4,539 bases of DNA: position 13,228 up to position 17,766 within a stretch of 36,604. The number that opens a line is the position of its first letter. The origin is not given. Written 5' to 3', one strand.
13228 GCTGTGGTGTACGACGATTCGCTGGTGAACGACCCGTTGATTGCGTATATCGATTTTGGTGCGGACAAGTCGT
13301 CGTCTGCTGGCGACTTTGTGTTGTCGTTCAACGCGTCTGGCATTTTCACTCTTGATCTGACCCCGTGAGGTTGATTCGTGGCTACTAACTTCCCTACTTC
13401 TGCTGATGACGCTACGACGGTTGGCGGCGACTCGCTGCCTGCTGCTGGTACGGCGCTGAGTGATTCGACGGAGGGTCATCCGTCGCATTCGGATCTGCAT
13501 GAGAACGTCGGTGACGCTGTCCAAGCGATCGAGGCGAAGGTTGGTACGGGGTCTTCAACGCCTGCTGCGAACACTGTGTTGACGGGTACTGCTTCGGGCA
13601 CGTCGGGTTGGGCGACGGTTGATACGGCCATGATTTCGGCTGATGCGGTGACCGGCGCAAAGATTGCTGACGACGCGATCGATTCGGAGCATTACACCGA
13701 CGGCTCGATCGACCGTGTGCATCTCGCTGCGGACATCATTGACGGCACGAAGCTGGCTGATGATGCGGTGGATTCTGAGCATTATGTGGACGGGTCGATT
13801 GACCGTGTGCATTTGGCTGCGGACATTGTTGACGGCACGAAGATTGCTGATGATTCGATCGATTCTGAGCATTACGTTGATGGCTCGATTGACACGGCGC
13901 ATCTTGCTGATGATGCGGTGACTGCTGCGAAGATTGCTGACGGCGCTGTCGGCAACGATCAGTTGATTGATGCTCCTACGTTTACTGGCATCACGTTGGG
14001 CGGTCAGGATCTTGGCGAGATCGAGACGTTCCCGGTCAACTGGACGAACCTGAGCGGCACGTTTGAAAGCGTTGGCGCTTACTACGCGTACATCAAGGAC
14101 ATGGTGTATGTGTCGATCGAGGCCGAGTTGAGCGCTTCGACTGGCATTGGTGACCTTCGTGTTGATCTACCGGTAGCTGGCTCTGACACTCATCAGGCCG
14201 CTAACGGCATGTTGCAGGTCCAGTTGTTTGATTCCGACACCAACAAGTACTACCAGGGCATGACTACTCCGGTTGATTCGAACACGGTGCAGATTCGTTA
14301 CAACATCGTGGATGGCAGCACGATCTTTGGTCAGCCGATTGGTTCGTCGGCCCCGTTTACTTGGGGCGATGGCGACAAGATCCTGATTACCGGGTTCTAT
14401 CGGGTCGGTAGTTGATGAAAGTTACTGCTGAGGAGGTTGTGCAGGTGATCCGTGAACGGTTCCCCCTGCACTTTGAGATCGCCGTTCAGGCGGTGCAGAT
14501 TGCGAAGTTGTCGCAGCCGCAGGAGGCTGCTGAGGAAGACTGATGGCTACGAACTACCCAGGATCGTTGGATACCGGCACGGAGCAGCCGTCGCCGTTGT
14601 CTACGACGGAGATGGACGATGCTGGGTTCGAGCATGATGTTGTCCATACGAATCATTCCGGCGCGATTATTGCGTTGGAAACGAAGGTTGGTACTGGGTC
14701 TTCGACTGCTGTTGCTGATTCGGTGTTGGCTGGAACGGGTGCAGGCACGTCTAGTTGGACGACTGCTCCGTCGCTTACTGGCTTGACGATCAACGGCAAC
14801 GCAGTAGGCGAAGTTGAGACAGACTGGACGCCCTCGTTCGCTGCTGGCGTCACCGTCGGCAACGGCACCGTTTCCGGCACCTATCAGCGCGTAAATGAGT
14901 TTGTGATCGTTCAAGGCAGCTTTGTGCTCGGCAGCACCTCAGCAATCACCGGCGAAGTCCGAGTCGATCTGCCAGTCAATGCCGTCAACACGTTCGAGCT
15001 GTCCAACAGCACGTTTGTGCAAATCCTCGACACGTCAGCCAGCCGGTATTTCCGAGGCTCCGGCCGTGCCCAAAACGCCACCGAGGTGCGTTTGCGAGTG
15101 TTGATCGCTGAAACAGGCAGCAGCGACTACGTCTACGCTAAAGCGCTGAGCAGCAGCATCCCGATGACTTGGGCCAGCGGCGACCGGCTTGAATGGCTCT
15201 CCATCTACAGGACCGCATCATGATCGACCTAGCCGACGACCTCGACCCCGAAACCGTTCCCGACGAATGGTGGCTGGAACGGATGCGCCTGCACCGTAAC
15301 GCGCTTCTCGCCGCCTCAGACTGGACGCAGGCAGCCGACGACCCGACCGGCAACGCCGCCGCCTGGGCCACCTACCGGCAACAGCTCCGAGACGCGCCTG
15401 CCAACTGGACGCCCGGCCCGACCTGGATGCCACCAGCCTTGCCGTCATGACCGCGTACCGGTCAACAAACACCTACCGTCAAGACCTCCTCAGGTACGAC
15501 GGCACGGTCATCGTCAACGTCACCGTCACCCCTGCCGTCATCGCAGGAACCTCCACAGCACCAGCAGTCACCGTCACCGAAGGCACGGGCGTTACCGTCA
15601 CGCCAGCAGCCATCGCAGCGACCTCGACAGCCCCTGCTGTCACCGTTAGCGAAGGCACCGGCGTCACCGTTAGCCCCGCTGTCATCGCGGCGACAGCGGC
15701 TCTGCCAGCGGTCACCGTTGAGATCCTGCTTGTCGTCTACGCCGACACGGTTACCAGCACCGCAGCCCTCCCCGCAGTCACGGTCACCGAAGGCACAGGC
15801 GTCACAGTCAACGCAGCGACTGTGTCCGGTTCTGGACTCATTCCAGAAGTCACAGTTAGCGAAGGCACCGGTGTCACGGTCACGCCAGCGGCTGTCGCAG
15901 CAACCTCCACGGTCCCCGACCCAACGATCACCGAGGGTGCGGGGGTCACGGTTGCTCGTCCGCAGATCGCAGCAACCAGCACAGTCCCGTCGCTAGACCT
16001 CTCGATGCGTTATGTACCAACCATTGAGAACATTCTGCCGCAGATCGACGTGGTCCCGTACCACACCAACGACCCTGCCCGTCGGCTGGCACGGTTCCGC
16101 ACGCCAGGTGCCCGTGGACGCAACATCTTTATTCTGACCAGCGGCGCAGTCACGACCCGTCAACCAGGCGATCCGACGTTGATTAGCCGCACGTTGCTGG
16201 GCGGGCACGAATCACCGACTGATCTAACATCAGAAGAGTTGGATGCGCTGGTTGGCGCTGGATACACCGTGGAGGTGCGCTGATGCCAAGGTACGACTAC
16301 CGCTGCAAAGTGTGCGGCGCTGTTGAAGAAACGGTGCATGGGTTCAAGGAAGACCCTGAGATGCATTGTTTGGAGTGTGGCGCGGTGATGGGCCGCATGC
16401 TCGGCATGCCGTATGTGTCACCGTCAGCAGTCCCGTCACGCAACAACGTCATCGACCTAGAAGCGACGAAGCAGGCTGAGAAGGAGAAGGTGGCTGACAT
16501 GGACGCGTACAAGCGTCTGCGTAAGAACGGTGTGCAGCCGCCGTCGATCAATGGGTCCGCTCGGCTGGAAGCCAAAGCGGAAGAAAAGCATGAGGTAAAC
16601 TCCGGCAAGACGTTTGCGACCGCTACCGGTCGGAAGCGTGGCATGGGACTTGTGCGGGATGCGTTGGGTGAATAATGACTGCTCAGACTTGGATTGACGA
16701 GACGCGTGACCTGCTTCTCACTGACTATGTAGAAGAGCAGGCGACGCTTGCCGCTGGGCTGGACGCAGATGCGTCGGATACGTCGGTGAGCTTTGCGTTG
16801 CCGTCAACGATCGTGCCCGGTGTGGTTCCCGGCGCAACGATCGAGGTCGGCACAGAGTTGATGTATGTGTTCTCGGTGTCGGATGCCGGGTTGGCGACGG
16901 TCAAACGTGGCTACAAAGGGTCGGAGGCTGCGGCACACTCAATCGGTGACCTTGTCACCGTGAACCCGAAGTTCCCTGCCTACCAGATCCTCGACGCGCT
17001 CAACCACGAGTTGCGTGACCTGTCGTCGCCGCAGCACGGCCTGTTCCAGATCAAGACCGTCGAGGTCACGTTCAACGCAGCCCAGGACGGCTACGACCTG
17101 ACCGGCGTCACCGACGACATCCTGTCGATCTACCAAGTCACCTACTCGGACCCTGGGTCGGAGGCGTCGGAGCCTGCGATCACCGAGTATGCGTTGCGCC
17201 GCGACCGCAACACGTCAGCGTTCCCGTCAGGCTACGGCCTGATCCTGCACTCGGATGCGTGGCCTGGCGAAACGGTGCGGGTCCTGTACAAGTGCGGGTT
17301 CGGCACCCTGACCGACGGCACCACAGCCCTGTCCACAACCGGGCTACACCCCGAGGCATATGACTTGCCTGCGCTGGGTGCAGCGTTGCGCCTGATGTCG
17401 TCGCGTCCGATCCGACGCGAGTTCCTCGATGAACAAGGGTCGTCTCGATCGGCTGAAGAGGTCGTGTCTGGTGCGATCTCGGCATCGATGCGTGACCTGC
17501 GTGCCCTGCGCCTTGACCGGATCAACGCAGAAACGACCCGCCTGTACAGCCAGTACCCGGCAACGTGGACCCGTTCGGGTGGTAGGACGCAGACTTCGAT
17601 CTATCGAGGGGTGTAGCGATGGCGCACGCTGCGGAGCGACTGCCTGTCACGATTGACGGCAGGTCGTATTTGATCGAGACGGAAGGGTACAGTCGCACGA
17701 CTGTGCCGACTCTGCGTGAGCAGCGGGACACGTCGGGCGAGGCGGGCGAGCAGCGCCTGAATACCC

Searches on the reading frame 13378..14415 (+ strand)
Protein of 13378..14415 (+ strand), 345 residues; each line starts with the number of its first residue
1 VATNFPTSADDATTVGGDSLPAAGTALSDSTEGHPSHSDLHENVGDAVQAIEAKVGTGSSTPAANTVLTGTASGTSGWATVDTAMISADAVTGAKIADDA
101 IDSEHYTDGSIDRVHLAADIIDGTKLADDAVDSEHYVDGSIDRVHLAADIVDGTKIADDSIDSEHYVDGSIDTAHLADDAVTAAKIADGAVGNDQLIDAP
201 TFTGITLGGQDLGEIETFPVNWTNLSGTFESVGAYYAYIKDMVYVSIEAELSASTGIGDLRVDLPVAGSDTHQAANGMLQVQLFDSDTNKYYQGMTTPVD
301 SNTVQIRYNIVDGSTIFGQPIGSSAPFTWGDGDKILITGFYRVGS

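Call 55: search_protein_families(library=phrogs, proteins=[window:13378-14415:+], max_evalue=0.001)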
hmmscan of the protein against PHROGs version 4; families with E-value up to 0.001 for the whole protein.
window:13378-14415:+ (345 aa): 7 families
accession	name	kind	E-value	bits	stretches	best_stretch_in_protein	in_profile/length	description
phrog_13518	-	unknown function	3.8e-30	105.7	3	145-196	248-300/1230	-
phrog_892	-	tail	6e-22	79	2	136-196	345-405/782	tail fiber protein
phrog_21412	-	tail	1.2e-11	44.1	1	121-178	226-283/1452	tail fiber protein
phrog_28766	-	tail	6.6e-10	38.9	2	136-200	126-190/472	tail fiber protein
phrog_7660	-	tail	0.00014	20.7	0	167-208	441-481/1656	tail fiber protein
phrog_36443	-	unknown function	0.00029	19.8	0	48-162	397-510/1238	-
phrog_26466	-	unknown function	0.0004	18.4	1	122-195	1810-1883/2337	-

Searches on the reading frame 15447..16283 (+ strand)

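Call 55: search_protein_families(library=phrogs, proteins=[window:15447-16283:+], max_evalue=0.001)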
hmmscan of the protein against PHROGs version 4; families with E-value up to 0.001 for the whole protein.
window:15447-16283:+ (278 aa): 1 family
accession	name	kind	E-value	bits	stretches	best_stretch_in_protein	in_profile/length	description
phrog_23524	-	unknown function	2.7e-06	27.9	1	17-275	67-339/342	-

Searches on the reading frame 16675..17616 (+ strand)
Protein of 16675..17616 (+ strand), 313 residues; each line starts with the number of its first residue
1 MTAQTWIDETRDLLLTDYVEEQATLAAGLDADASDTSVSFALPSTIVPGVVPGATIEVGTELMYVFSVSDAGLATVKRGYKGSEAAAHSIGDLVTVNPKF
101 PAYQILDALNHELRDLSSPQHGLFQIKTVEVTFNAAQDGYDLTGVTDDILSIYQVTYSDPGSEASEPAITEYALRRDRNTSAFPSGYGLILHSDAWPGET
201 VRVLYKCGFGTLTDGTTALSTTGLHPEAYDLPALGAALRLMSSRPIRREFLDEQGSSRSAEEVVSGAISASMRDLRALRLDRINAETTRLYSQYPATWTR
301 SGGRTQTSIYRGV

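Call 55: search_protein_families(library=phrogs, proteins=[window:16675-17616:+], max_evalue=0.001)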
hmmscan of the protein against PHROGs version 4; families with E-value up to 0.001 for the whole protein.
window:16675-17616:+ (313 aa): 1 family
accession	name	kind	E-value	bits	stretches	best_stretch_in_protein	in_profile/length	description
phrog_7578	-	unknown function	1.2e-55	189.6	1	2-299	3-297/300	-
